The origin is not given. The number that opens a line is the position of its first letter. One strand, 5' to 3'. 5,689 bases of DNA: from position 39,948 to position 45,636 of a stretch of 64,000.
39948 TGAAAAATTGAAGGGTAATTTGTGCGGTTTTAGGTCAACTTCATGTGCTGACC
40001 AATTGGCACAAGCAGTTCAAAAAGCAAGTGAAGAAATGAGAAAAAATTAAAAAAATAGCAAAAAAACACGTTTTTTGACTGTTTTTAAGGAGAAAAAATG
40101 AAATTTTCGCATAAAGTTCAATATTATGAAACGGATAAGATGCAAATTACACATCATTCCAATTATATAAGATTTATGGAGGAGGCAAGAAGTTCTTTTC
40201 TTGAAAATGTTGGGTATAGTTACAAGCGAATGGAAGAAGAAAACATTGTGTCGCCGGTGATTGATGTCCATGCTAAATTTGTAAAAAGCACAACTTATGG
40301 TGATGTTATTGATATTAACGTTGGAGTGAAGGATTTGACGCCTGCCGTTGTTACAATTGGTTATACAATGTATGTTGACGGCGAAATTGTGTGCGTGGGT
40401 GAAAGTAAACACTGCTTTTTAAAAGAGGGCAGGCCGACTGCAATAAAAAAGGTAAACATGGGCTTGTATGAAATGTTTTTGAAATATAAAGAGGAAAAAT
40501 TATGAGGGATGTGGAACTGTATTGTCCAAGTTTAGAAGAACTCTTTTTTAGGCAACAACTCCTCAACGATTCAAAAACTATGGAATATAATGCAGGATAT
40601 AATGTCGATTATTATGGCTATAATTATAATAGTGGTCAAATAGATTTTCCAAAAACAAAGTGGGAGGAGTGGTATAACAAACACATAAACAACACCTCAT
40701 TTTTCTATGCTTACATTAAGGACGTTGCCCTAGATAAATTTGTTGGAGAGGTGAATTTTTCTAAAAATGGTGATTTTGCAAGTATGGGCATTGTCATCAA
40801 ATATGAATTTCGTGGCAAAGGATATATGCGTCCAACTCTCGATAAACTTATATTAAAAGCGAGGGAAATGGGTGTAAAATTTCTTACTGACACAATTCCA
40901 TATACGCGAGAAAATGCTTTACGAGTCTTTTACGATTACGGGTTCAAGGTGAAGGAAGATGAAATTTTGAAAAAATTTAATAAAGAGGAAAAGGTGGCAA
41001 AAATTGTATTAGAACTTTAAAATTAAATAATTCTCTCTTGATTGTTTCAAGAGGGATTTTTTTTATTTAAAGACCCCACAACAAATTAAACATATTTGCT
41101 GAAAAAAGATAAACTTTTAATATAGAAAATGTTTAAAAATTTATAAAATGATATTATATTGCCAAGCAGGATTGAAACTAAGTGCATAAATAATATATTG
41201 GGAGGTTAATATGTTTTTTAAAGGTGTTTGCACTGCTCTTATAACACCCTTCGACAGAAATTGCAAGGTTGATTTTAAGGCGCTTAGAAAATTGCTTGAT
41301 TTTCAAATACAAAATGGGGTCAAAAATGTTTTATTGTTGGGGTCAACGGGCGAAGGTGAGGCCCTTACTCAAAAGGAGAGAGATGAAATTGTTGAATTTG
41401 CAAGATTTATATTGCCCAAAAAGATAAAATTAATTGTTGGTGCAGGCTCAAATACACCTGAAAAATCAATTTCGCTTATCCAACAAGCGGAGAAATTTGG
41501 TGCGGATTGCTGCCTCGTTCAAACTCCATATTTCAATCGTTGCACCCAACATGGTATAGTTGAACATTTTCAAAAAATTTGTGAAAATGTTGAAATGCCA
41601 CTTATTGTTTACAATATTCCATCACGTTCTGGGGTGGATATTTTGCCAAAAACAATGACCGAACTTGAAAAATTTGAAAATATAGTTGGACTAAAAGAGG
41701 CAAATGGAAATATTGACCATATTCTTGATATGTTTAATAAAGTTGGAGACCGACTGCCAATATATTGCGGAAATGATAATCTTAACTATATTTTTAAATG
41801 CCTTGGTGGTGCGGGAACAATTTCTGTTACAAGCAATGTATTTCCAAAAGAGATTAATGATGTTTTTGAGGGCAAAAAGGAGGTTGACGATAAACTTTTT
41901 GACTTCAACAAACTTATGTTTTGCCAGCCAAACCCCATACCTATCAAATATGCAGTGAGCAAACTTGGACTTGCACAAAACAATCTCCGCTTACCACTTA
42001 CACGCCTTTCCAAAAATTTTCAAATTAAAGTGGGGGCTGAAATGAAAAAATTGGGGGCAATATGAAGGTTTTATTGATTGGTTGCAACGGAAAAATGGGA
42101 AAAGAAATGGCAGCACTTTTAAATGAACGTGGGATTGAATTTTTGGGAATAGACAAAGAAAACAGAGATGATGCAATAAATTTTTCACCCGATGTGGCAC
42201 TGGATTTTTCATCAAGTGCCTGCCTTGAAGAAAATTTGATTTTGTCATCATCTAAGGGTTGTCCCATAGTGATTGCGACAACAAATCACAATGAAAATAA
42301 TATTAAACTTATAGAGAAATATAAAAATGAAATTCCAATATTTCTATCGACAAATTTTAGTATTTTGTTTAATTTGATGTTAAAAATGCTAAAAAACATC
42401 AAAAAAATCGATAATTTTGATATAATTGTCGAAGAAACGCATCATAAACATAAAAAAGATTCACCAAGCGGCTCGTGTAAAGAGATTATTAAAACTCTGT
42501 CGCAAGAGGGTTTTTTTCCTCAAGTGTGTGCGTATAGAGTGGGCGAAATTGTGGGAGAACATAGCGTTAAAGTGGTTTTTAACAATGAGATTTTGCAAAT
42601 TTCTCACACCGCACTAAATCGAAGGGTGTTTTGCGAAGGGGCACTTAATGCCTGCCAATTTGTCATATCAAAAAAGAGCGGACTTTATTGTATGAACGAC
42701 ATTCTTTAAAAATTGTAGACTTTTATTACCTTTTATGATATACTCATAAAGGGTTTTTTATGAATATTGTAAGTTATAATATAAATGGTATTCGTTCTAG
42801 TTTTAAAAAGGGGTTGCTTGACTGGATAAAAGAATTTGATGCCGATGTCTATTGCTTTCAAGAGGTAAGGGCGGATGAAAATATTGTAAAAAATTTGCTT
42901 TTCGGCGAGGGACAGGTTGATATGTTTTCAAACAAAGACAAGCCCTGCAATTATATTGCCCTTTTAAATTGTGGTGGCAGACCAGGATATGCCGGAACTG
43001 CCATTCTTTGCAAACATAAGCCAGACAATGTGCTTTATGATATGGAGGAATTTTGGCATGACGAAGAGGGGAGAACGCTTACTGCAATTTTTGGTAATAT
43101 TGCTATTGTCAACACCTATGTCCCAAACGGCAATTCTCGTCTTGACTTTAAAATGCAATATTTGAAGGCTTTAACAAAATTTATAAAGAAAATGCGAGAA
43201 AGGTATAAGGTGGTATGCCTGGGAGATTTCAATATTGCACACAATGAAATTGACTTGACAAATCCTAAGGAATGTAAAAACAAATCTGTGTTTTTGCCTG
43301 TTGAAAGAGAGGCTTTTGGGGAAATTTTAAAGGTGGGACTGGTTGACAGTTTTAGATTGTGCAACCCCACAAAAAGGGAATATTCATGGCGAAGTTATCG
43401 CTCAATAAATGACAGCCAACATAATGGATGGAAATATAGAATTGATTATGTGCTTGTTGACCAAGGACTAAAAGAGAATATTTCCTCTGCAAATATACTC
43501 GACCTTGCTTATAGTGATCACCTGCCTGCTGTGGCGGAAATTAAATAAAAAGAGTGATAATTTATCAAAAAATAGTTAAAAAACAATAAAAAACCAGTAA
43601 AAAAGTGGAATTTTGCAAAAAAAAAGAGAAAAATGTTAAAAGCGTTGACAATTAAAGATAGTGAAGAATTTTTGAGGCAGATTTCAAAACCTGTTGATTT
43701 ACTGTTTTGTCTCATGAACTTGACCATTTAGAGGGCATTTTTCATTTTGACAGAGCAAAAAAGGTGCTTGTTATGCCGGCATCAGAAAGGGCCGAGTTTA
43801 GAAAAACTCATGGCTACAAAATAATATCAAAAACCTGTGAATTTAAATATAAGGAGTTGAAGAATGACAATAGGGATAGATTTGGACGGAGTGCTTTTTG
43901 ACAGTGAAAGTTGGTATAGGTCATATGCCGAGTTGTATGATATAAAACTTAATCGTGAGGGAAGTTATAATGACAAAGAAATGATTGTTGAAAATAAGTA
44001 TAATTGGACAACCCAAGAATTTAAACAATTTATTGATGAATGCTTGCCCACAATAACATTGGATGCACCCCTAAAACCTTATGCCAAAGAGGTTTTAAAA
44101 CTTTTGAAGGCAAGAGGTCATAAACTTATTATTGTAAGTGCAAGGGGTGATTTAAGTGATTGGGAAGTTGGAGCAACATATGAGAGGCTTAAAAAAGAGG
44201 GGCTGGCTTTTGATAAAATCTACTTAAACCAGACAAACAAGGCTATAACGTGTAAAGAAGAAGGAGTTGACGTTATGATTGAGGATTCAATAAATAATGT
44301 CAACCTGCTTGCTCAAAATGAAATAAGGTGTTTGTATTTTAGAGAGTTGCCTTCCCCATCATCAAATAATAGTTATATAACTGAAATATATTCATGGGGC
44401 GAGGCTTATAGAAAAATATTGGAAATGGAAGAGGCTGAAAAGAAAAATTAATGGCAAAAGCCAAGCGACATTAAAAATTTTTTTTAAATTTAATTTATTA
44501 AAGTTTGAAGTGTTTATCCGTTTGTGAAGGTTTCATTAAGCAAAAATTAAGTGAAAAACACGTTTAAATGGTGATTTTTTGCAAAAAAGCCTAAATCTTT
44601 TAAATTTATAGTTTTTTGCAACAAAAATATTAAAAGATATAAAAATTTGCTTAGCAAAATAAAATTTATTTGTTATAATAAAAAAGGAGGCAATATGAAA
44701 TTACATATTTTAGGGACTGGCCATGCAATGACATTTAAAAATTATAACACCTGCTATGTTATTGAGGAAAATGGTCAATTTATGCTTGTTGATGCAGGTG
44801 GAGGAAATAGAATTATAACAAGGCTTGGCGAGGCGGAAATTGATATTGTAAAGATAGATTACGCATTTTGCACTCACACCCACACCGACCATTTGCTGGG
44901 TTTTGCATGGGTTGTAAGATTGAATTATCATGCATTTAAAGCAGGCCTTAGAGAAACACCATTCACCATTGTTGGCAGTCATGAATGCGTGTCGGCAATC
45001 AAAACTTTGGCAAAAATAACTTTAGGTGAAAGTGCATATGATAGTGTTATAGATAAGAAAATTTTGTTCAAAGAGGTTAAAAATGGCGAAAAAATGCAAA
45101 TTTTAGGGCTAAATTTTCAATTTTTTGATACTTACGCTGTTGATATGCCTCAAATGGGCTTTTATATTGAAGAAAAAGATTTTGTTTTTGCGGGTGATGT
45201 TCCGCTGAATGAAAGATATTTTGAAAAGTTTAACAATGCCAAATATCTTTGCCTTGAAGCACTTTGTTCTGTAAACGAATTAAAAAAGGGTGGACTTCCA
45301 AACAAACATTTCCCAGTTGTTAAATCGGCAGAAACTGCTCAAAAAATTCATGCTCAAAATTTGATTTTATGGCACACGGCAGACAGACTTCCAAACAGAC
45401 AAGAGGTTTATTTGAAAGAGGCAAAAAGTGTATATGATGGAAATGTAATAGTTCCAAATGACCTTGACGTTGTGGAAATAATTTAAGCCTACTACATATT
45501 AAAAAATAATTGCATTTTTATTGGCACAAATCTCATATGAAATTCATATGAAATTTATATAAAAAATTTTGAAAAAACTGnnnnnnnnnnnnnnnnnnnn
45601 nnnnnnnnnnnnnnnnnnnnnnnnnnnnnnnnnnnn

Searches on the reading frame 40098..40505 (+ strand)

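Call 32: search_protein_families(library=pfam, proteins=[window:40098-40505:+], max_evalue=0.01)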
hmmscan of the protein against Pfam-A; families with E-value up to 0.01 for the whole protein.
window:40098-40505:+ (135 aa): 2 families
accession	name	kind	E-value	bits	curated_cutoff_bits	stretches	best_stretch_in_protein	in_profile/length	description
PF13279.12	4HBT_2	-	4.8e-13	50.1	25.5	1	8-115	2-113/122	Thioesterase-like superfamily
PF03061.28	4HBT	-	4.2e-07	30.6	20.6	1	16-99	2-78/79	Thioesterase superfamily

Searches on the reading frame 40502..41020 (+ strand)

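Call 32: search_protein_families(library=pfam, proteins=[window:40502-41020:+], max_evalue=0.01)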
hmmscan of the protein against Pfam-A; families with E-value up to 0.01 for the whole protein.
window:40502-41020:+ (172 aa): 3 families
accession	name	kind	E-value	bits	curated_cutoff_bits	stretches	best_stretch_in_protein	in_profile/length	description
PF00583.31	Acetyltransf_1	-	2.7e-05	24.8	20.7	1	50-148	17-116/116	Acetyltransferase (GNAT) family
PF13302.13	Acetyltransf_3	-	8.4e-05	23.7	25.4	1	16-148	16-137/138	Acetyltransferase (GNAT) domain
PF13508.13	Acetyltransf_7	-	0.0012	19.6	27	1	67-149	5-83/84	Acetyltransferase (GNAT) domain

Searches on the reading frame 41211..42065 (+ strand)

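Call 32: search_protein_families(library=pfam, proteins=[window:41211-42065:+], max_evalue=0.01)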
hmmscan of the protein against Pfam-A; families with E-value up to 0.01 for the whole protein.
window:41211-42065:+ (284 aa): 1 family
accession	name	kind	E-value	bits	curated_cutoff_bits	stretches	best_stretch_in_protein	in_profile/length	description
PF00701.28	DHDPS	-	5.1e-76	255.6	22.1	1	3-279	2-287/289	Dihydrodipicolinate synthetase family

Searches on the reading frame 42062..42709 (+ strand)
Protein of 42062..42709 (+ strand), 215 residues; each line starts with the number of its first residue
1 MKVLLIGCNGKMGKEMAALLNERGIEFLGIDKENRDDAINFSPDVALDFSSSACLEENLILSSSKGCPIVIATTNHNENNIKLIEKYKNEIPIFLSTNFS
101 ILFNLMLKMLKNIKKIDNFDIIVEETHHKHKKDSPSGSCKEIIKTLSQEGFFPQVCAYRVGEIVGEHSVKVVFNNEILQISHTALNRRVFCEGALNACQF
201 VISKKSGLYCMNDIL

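Call 32: search_protein_families(library=pfam, proteins=[window:42062-42709:+], max_evalue=0.01)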
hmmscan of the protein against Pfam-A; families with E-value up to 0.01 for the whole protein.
window:42062-42709:+ (215 aa): 5 families
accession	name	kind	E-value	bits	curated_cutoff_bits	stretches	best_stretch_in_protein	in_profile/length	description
PF05173.19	DapB_C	-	3.4e-27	95.4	27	1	104-215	3-121/121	Dihydrodipicolinate reductase, C-terminus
PF01113.26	DapB_N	-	2.7e-15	57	25.6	1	1-99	1-124/124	Dihydrodipicolinate reductase, N-terminus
PF02254.24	TrkA_N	-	0.00095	19.9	23.8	1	5-89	3-85/116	TrkA-N domain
PF10087.14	DUF2325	-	0.0031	18.1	33.6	0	2-40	1-39/94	Uncharacterized protein conserved in bacteria (DUF2325)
PF04321.23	RmlD_sub_bind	-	0.0041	16.7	27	1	1-36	1-36/287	RmlD substrate binding domain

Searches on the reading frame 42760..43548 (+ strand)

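Call 32: search_protein_families(library=pfam, proteins=[window:42760-43548:+], max_evalue=0.01)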
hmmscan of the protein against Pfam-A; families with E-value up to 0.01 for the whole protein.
window:42760-43548:+ (262 aa): 2 families
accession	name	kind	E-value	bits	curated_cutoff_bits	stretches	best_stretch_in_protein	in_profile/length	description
PF03372.29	Exo_endo_phos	-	3.3e-24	86.3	24.5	1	4-254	1-225/225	Endonuclease/Exonuclease/phosphatase family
PF14529.12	Exo_endo_phos_2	-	0.00032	21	27.4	1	114-256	1-115/117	Endonuclease-reverse transcriptase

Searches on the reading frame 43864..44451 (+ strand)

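Call 32: search_protein_families(library=pfam, proteins=[window:43864-44451:+], max_evalue=0.01)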
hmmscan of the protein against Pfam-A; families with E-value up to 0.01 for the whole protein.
window:43864-44451:+ (195 aa): 5 families
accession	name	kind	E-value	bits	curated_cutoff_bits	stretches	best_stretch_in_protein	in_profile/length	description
PF00702.32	Hydrolase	-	2.3e-06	28.6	26.4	1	2-97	3-124/191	haloacid dehalogenase-like hydrolase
PF06941.18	NT5C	-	5.3e-05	23.6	24.8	1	2-186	3-175/180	5' nucleotidase, deoxy (Pyrimidine), cytosolic type C protein (NT5C)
PF03767.20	Acid_phosphat_B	-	0.0019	18.2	27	1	67-140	118-193/230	HAD superfamily, subfamily IIIB (Acid phosphatase)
PF01965.30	DJ-1_PfpI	-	0.005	17.1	26.6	1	89-147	4-58/165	DJ-1/PfpI family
PF12710.13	HAD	-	0.006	17.5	27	1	18-95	31-111/189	haloacid dehalogenase-like hydrolase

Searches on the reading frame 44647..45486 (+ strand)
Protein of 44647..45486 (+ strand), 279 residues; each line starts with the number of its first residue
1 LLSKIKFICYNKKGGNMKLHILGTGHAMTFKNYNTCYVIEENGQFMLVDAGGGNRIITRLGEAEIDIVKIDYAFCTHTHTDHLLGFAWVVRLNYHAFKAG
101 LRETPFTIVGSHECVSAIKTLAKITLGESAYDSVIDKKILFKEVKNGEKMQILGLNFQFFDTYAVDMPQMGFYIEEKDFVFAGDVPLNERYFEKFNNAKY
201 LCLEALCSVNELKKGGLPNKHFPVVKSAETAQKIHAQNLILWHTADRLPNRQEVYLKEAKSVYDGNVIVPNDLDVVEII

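Call 32: search_protein_families(library=pfam, proteins=[window:44647-45486:+], max_evalue=0.01)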
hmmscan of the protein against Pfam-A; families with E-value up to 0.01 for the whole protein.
window:44647-45486:+ (279 aa): 3 families
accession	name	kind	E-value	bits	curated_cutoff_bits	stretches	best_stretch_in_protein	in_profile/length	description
PF00753.33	Lactamase_B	-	1.6e-10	41.7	22.7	1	34-93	6-67/196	Metallo-beta-lactamase superfamily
PF12706.13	Lactamase_B_2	-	2.4e-10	40.8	27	1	47-243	4-199/200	Beta-lactamase superfamily domain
PF23023.1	Anti-Pycsar_Apyc1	-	3.4e-06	27.2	50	1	17-95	3-80/250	Anti-Pycsar protein Apyc1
